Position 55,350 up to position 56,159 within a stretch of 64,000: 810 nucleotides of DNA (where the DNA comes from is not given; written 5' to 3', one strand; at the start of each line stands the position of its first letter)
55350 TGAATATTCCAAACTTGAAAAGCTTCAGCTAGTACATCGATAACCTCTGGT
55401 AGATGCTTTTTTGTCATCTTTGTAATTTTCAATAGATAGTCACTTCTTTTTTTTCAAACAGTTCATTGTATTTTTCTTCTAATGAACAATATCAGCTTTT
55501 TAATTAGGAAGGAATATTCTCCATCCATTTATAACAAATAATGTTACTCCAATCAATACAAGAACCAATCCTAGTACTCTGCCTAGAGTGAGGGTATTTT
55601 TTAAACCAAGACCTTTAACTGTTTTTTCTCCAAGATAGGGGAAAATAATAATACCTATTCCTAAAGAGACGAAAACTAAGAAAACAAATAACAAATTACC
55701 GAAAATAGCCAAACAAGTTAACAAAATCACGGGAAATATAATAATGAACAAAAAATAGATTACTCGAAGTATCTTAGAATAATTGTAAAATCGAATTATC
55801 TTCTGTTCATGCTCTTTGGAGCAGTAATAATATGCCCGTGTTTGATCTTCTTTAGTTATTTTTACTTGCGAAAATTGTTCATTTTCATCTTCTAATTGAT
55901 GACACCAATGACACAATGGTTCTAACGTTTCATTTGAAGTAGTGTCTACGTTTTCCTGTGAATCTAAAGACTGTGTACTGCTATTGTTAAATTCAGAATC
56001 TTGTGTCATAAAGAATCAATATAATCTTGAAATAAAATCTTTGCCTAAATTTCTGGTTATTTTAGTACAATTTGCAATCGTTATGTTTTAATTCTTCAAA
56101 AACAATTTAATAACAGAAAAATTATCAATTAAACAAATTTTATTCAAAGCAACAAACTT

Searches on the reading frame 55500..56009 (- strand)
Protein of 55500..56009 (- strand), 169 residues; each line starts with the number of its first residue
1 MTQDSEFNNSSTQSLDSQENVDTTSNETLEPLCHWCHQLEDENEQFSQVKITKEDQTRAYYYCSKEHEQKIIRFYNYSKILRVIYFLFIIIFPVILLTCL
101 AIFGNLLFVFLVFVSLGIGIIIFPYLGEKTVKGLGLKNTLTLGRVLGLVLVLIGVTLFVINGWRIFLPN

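Call 54: search_protein_families(library=pfam, proteins=[window:55500-56009:-], max_evalue=0.01)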
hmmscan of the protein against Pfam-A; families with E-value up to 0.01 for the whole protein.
window:55500-56009:- (169 aa): 1 family
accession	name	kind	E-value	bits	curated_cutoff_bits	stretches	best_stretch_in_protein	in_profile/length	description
PF24461.1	DUF7576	-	0.0086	16.4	27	0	16-68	3-55/60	Family of unknown function (DUF7576)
